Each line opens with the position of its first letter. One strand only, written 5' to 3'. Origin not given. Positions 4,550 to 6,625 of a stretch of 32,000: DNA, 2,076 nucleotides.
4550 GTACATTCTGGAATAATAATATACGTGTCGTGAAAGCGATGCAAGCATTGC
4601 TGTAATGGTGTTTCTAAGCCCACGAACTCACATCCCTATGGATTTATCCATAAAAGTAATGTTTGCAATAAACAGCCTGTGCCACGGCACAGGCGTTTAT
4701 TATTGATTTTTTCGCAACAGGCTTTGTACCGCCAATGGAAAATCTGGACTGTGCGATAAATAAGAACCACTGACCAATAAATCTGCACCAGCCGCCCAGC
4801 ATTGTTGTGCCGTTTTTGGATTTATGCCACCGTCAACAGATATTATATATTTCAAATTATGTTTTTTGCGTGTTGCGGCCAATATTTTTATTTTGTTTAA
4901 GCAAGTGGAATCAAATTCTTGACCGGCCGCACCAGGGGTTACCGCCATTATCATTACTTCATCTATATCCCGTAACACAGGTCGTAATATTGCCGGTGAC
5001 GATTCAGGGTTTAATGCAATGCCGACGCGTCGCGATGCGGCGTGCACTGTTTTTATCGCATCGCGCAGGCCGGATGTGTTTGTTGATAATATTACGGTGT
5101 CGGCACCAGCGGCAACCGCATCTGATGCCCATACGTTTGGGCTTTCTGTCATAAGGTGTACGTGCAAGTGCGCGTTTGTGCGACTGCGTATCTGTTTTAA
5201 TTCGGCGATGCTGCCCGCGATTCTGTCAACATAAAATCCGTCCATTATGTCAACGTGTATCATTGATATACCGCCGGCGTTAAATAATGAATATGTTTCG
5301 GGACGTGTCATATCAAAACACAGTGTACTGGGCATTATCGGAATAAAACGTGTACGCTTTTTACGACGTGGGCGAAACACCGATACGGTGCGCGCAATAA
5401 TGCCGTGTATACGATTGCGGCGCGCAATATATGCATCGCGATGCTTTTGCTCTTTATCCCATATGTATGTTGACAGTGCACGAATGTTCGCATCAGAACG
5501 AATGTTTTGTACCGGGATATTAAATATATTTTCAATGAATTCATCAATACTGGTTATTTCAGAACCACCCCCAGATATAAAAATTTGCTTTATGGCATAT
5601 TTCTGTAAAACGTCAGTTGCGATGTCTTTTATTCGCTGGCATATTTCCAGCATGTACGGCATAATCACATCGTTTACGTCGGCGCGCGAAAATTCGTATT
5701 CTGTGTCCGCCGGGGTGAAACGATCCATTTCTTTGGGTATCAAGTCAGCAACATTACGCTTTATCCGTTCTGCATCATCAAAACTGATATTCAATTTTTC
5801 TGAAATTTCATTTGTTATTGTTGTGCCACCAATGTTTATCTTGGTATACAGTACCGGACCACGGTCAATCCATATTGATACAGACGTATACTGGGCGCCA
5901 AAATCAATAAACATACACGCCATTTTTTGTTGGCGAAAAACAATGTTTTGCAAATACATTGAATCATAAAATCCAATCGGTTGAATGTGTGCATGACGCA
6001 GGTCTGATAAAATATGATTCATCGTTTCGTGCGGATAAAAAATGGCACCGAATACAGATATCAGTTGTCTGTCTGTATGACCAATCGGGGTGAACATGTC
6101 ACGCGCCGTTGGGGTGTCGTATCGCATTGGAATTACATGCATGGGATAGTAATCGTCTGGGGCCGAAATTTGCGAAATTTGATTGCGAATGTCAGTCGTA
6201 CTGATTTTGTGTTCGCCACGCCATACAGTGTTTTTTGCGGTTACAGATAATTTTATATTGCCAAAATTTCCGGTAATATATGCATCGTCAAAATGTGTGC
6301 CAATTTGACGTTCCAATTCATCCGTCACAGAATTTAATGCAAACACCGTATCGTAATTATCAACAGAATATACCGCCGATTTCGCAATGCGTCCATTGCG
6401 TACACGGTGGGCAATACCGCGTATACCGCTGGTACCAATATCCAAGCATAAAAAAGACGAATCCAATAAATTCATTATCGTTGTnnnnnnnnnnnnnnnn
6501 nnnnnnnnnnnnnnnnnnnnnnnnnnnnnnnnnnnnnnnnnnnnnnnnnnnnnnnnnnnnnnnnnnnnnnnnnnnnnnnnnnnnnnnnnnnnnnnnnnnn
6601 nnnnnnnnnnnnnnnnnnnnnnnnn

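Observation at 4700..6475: FtsA-like domain fused in-frame to a complete ribulose-phosphate 3-epimerase domain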

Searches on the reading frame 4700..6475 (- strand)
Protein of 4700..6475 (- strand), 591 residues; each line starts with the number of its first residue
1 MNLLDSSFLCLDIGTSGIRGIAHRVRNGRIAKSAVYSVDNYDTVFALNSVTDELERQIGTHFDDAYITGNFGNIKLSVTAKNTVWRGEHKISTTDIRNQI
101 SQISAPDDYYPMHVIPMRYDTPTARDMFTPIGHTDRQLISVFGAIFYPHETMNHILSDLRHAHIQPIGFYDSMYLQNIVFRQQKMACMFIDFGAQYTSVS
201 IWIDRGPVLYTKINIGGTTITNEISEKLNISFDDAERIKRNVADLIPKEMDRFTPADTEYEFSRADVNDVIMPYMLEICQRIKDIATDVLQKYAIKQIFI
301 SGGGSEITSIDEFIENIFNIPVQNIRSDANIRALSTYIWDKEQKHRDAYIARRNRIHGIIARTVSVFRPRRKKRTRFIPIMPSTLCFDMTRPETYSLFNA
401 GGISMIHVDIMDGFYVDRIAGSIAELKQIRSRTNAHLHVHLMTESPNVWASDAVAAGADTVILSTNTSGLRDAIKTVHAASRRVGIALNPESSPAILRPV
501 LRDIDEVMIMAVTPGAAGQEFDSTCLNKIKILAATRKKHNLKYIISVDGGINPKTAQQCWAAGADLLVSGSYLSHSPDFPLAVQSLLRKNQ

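Call 3: search_protein_families(library=pfam, proteins=[window:4700-6475:-], max_evalue=0.01)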
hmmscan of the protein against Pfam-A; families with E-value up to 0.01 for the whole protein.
window:4700-6475:- (591 aa): 6 families
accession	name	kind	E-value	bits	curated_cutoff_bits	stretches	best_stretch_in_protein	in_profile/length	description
PF00834.25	Ribul_P_3_epim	-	3.1e-40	138.1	21.1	1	382-573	4-197/198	Ribulose-phosphate 3 epimerase family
PF14450.12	FtsA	-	1.2e-15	58.5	31.8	1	189-327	2-112/127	Cell division protein FtsA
PF11104.14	PilM_2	-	4.7e-09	36.1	27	1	182-324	177-304/340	Type IV pilus assembly protein PilM;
PF06723.19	MreB_Mbl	-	1.2e-06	28.1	27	1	184-325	144-304/327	MreB/Mbl protein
PF01729.25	QRPTase_C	-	0.0035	17.6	23.1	0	517-577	102-162/169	Quinolinate phosphoribosyl transferase, C-terminal domain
PF07520.16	SrfB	-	0.0091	14.5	27.1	0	227-342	696-809/992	Virulence factor SrfB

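Call 4: search_protein_families(library=ncbifam, proteins=[window:4700-6475:-], max_evalue=0.01)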
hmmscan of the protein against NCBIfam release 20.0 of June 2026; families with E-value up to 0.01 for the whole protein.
window:4700-6475:- (591 aa): 18 families
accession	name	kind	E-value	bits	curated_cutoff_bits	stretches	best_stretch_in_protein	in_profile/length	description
NF004076.0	PRK05581.1-4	subfamily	2.5e-49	167.5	165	1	380-586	7-215/221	ribulose-phosphate 3-epimerase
TIGR01163.1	rpe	equivalog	1.6e-41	142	212.6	1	381-586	3-210/211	ribulose-phosphate 3-epimerase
NF007266.0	PRK09722.1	equivalog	2.1e-39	135.4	271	1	380-571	5-198/230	D-allulose 6-phosphate 3-epimerase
TIGR01174.1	ftsA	equivalog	1.2e-23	83.9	175.85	1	30-336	38-355/371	cell division protein FtsA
NF005944.0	PRK08005.1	equivalog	1.7e-15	56.8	376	1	403-580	27-201/210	ribulose-phosphate 3 epimerase family protein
NF005986.0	PRK08091.1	equivalog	2.1e-14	54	264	1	401-578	37-215/229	ribulose-phosphate 3-epimerase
TIGR01175.1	pilM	subfamily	5.5e-12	45.3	133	1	182-325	185-313/348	type IV pilus assembly protein PilM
NF045709.1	Amuc_1101_fam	equivalog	3.2e-11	42.8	650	1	184-325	177-315/608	Amuc_1101 family PilM-like pilus complex protein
NF011660.0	PRK15080.1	equivalog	1.5e-07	30.9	182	1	269-326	202-259/277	ethanolamine utilization protein EutJ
TIGR02529.1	EutJ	subfamily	2.2e-07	30.6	152.1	0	270-324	170-224/239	ethanolamine utilization protein EutJ family protein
NF010658.0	PRK14057.1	equivalog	1.9e-06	27.6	530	1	404-573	47-224/254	epimerase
TIGR03128.2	RuMP_HxlA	equivalog_domain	7.7e-06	25.7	200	1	450-579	68-194/205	3-hexulose-6-phosphate synthase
NF005442.0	PRK07028.1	equivalog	1.4e-05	23.9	593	1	453-580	77-200/430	bifunctional hexulose-6-phosphate synthase/ribonuclease regulator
NF045943.2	MAG3720_fam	hypoth_equivalog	3e-05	23.3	70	1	180-304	194-314/395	MAG3720 family protein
NF010539.0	PRK13927.1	subfamily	0.00013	21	293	1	184-323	150-309/339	rod shape-determining protein MreB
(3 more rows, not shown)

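Call 5: find_homologous_proteins(query=window:4700-6475:-)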
Query window:4700-6475:- (591 aa): 788 proteins with E <= 0.001 among 8000 candidates; the best 120 are listed.
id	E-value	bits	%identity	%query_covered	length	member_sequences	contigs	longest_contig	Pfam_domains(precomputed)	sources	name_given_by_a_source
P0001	0.0e+0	1342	100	100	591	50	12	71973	PF06723.20,PF14450.13,PF00834.26,PF11104.15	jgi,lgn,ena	-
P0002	9.1e-296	1000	72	100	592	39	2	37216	PF14450.13,PF00834.26,PF11104.15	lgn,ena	-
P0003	8.1e-283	957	69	100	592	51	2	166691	PF14450.13,PF00834.26,PF11104.15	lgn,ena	-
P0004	9.5e-282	954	69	100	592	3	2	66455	PF14450.13,PF00834.26,PF11104.15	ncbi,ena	-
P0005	3.6e-278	942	69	100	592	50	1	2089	PF06723.20,PF14450.13,PF00834.26,PF11104.15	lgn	-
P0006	3.9e-278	942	69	100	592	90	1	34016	PF14450.13,PF00834.26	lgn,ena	-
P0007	1.7e-274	930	68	100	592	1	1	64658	PF06723.20,PF14450.13,PF00834.26,PF11104.15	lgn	-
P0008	2.4e-272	923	68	100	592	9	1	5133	PF14450.13,PF00834.26,PF11104.15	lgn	-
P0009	3.7e-272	922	68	100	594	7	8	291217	PF14450.13,PF00834.26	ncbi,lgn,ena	-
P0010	7.3e-272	921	67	100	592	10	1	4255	PF14450.13,PF00834.26,PF11104.15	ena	-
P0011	4.3e-270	915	68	100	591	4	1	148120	PF14450.13,PF00834.26,PF11104.15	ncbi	-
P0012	7.5e-270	914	68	100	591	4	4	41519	PF06723.20,PF14450.13,PF00834.26,PF11104.15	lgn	-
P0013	7.7e-270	914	68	100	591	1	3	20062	PF14450.13,PF00834.26,PF11104.15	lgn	-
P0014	9.1e-270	914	66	100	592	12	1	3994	PF14450.13,PF00834.26,PF11104.15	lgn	-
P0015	2.0e-269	913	67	100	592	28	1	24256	PF06723.20,PF14450.13,PF00834.26,PF11104.15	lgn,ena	-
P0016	3.6e-269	912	67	100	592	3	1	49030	PF14450.13,PF00834.26,PF11104.15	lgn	-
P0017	4.6e-269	912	66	100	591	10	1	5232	PF14450.13,PF00834.26,PF11104.15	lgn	-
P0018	2.0e-268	910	67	100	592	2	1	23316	PF14450.13,PF00834.26,PF11104.15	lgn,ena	-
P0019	4.4e-266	902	66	100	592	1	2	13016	PF14450.13,PF00834.26,PF11104.15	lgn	-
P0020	2.1e-265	900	66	100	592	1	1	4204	PF14450.13,PF00834.26,PF11104.15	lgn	-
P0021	7.6e-265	898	66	100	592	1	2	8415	PF14450.13,PF00834.26,PF11104.15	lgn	-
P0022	1.1e-264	897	66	100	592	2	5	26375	PF14450.13,PF00834.26,PF11104.15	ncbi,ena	-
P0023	2.5e-263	893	67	100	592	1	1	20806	PF14450.13,PF00834.26,PF11104.15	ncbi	-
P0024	1.8e-262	890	65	100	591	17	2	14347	PF14450.13,PF00834.26,PF11104.15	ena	-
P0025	8.0e-262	888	66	100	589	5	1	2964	PF14450.13,PF00834.26,PF11104.15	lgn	-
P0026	5.6e-261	885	65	100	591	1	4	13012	PF14450.13,PF00834.26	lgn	-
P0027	1.6e-260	884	63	100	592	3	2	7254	PF06723.20,PF14450.13,PF00834.26,PF11104.15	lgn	-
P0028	3.5e-260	882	65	99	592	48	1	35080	PF14450.13,PF00834.26,PF11104.15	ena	-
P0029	5.1e-260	882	65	99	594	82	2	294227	PF14450.13,PF00834.26,PF11104.15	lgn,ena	-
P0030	5.3e-260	882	65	100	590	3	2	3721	PF06723.20,PF14450.13,PF00834.26,PF11104.15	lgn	-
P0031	5.4e-260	882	65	100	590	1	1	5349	PF06723.20,PF14450.13,PF00834.26,PF11104.15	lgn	-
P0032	6.2e-260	882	65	99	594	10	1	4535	PF14450.13,PF00834.26,PF11104.15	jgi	jgi:ribulose-phosphate 3-epimerase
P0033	2.7e-259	879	65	100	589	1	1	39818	PF14450.13,PF00834.26,PF11104.15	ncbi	-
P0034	3.3e-259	879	65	100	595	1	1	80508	PF14450.13,PF00834.26,PF11104.15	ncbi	-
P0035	4.6e-259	879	65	100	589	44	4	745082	PF14450.13,PF00834.26,PF11104.15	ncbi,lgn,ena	-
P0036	5.7e-259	878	64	100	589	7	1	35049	PF14450.13,PF00834.26,PF11104.15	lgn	-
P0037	2.5e-258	876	63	100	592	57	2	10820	PF14450.13,PF00834.26,PF11104.15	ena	-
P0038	2.7e-258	876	65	100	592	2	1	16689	PF14450.13,PF00834.26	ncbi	-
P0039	6.8e-258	875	63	100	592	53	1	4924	PF06723.20,PF14450.13,PF00834.26,PF11104.15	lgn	-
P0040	9.1e-258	874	65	100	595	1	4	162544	PF14450.13,PF00834.26,PF11104.15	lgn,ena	-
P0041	9.3e-258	874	64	100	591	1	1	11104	PF14450.13,PF00834.26,PF11104.15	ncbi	-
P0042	1.0e-257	874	64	100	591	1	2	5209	PF14450.13,PF00834.26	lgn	-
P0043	1.4e-257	874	64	99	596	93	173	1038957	PF14450.13,PF00834.26,PF11104.15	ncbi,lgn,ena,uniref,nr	ncbi:MAG TPA: ribulose-phosphate 3-epimerase [Candidatus Enterousia intestinigallinarum]|uniref:Ribu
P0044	1.4e-257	874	64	100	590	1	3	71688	PF06723.20,PF14450.13,PF00834.26,PF11104.15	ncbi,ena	-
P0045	1.5e-257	874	63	100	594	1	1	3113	PF06723.20,PF14450.13,PF00834.26,PF11104.15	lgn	-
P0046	1.7e-257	874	63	100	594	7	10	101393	PF06723.20,PF14450.13,PF00834.26,PF11104.15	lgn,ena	-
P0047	1.7e-257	874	64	100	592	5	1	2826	PF06723.20,PF14450.13,PF00834.26,PF11104.15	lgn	-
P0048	2.5e-257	873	65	100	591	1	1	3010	PF14450.13,PF00834.26,PF11104.15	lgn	-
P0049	2.6e-257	873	64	99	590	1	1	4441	PF14450.13,PF00834.26,PF11104.15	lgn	-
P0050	6.5e-257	872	63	99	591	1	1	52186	PF14450.13,PF00834.26,PF11104.15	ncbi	-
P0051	9.0e-257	871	64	100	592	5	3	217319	PF14450.13,PF00834.26,PF11104.15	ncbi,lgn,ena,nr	ncbi:MAG: ribulose-phosphate 3-epimerase [Alphaproteobacteria bacterium]|nr:ribulose-phosphate 3-epi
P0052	1.1e-256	871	64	100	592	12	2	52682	PF14450.13,PF00834.26,PF11104.15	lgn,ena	-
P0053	1.2e-256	871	64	100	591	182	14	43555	PF14450.13,PF00834.26,PF11104.15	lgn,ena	-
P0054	1.2e-256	871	64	100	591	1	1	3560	PF14450.13,PF00834.26,PF11104.15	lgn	-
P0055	1.9e-256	870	64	99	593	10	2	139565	PF14450.13,PF00834.26,PF11104.15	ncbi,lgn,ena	-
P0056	2.4e-256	870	64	100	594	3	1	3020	PF14450.13,PF00834.26,PF11104.15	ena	-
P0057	3.8e-256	869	62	99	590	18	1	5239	PF06723.20,PF14450.13,PF00834.26,PF11104.15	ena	-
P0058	4.6e-256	869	62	100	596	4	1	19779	PF14450.13,PF00834.26,PF11104.15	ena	-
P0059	5.1e-256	869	62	100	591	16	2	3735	PF06723.20,PF14450.13,PF00834.26,PF11104.15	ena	-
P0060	6.3e-256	868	63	100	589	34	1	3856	PF14450.13,PF00834.26,PF11104.15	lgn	-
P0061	8.1e-256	868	64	100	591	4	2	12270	PF14450.13,PF00834.26,PF11104.15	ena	-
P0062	1.5e-255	867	64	100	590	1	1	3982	PF06723.20,PF14450.13,PF00834.26,PF11104.15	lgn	-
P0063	1.6e-255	867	63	100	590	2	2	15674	PF06723.20,PF14450.13,PF00834.26,PF11104.15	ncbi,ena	-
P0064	4.3e-255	866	64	100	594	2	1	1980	PF14450.13,PF00834.26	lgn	-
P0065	4.8e-255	865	63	100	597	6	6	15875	PF06723.20,PF14450.13,PF00834.26,PF11104.15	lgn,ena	-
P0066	5.5e-255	865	63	100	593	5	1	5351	PF14450.13,PF00834.26,PF11104.15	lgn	-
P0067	7.3e-255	865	64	100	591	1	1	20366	PF14450.13,PF00834.26,PF11104.15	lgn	-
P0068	1.0e-254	864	63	100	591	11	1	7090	PF14450.13,PF00834.26,PF11104.15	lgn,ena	-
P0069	1.1e-254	864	63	100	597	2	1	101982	PF14450.13,PF00834.26,PF11104.15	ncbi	-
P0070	1.5e-254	864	63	100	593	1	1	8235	PF14450.13,PF00834.26,PF11104.15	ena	-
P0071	1.5e-254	864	63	100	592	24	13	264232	PF06723.20,PF14450.13,PF00834.26,PF11104.15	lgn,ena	-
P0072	1.9e-254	863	62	99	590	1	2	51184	PF06723.20,PF14450.13,PF00834.26,PF11104.15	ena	-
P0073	2.6e-254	863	63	100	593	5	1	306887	PF06723.20,PF14450.13,PF00834.26,PF11104.15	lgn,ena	-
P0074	2.7e-254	863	64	100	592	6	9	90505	PF14450.13,PF00834.26,PF11104.15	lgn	-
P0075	7.0e-254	862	63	100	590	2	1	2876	PF14450.13,PF00834.26,PF11104.15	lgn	-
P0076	8.7e-254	861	62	99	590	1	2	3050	PF06723.20,PF14450.13,PF00834.26,PF11104.15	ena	-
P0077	9.0e-254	861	64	100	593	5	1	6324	PF14450.13,PF00834.26,PF11104.15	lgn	-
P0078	1.3e-253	861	62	99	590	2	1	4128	PF06723.20,PF14450.13,PF00834.26,PF11104.15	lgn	-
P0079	2.4e-253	860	63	100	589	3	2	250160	PF06723.20,PF14450.13,PF00834.26,PF11104.15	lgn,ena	-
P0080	3.1e-253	859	62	100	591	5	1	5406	PF14450.13,PF00834.26,PF11104.15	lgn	-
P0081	7.9e-253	858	65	99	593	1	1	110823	PF14450.13,PF00834.26,PF11104.15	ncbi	-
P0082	1.0e-252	858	64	100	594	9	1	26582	PF14450.13,PF00834.26,PF11104.15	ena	-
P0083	1.4e-252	857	63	100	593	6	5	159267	PF14450.13,PF00834.26,PF11104.15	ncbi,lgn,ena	-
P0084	1.5e-252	857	63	100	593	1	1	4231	PF14450.13,PF00834.26,PF11104.15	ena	-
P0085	1.8e-252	857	63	100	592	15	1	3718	PF14450.13,PF00834.26,PF11104.15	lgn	-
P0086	2.4e-252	857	64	100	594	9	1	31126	PF06723.20,PF14450.13,PF00834.26,PF11104.15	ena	-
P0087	3.6e-252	856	64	100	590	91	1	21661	PF14450.13,PF00834.26,PF11104.15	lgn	-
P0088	4.0e-252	856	62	100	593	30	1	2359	PF14450.13,PF00834.26,PF11104.15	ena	-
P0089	4.6e-252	856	62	100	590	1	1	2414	PF14450.13,PF00834.26,PF11104.15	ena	-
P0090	6.3e-252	855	62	99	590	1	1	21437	PF06723.20,PF14450.13,PF00834.26,PF11104.15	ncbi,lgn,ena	ncbi:MAG: ribulose-phosphate 3-epimerase [Alphaproteobacteria bacterium]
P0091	8.3e-252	855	64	99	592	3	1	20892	PF14450.13,PF00834.26,PF11104.15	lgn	-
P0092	8.8e-252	855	63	100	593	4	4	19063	PF14450.13,PF00834.26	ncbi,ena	-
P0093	1.8e-251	854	64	100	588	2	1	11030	PF14450.13,PF00834.26,PF11104.15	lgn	-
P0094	3.7e-251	853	61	99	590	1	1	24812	PF14450.13,PF00834.26,PF11104.15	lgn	-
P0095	3.9e-251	853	63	100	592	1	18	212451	PF14450.13,PF00834.26,PF11104.15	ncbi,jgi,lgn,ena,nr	ncbi:MAG: ribulose-phosphate 3-epimerase [Alphaproteobacteria bacterium]|nr:ribulose-phosphate 3-epi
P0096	4.6e-251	852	64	100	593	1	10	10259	PF14450.13,PF00834.26,PF11104.15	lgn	-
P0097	1.3e-250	851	63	100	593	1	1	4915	PF14450.13,PF00834.26,PF11104.15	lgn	-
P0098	1.4e-250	851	63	99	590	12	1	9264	PF06723.20,PF14450.13,PF00834.26,PF11104.15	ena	-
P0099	1.7e-250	850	63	100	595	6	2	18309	PF14450.13,PF00834.26,PF11104.15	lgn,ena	-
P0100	2.1e-250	850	62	100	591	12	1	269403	PF14450.13,PF00834.26,PF11104.15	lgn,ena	-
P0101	2.1e-250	850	63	100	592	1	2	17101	PF14450.13,PF00834.26,PF11104.15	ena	-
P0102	2.6e-250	850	62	99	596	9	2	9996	PF06723.20,PF14450.13,PF00834.26,PF11104.15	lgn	-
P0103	2.8e-250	850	63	100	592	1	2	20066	PF14450.13,PF00834.26,PF11104.15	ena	-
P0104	6.5e-250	848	61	99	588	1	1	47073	PF14450.13,PF00834.26,PF11104.15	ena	-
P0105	7.2e-250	848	64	99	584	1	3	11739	PF14450.13,PF00834.26,PF11104.15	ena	-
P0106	7.5e-250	848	62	100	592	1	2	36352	PF14450.13,PF00834.26,PF11104.15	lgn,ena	-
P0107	7.6e-250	848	61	99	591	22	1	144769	PF14450.13,PF00834.26,PF11104.15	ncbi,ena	-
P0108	1.0e-249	848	62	100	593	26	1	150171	PF06723.20,PF14450.13,PF00834.26,PF11104.15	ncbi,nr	ncbi:MAG: ribulose-phosphate 3-epimerase [Alphaproteobacteria bacterium]|nr:ribulose-phosphate 3-epi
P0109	1.0e-249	848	63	100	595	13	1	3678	PF14450.13,PF00834.26,PF11104.15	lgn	-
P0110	2.0e-249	847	62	100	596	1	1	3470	PF14450.13,PF00834.26,PF11104.15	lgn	-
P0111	2.1e-249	847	62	100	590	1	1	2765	PF06723.20,PF14450.13,PF00834.26,PF11104.15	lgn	-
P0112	4.4e-249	846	63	99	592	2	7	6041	PF14450.13,PF00834.26,PF11104.15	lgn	-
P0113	6.2e-249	845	61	99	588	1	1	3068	PF14450.13,PF00834.26,PF11104.15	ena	-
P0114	6.4e-249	845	62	100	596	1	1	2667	PF14450.13,PF00834.26,PF11104.15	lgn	-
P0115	7.9e-249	845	61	100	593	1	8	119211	PF25216.1,PF14450.13,PF00834.26,PF11104.15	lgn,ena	-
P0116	1.0e-248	845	62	100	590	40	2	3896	PF14450.13,PF00834.26,PF11104.15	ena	-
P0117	1.6e-248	844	63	100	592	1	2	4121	PF14450.13,PF00834.26,PF11104.15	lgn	-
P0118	1.6e-248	844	62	100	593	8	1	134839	PF14450.13,PF00834.26,PF11104.15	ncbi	-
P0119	1.9e-248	844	63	100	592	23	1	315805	PF14450.13,PF00834.26,PF11104.15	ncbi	-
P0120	2.2e-248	843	61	100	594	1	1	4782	PF14450.13,PF00834.26,PF11104.15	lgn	-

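Call 8: find_encoding_contigs(protein=P0043, flank=10000, max_places=3)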
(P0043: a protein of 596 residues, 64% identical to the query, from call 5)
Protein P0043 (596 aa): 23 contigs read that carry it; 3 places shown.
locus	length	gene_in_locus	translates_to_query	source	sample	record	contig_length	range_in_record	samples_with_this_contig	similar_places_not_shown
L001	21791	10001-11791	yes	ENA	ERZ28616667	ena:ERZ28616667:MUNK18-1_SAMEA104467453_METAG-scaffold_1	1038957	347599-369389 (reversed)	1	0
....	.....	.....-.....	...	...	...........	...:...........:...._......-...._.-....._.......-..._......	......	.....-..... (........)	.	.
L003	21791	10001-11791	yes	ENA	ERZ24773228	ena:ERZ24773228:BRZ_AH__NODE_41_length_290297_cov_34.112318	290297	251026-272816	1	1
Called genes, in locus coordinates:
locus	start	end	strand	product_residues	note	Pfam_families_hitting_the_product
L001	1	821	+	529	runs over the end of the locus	PF00239:Resolvase, PF07508:Recombinase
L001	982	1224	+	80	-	-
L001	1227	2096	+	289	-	-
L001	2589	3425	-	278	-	-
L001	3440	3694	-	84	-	-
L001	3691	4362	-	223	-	-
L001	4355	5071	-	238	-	-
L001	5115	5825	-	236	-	PF00005:ABC_tran, PF13304:AAA_21 (faint)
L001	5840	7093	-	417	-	PF12704:MacB_PCD, PF02687:FtsX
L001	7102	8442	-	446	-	-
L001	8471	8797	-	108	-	-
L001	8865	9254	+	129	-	-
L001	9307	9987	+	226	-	PF03799:FtsQ_DivIB_C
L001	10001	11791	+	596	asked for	PF11104:PilM_2 (weak), PF14450:FtsA, PF00834:Ribul_P_3_epim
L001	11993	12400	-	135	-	PF02367:TsaE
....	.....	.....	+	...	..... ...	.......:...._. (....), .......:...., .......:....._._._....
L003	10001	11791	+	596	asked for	PF11104:PilM_2 (weak), PF14450:FtsA, PF00834:Ribul_P_3_epim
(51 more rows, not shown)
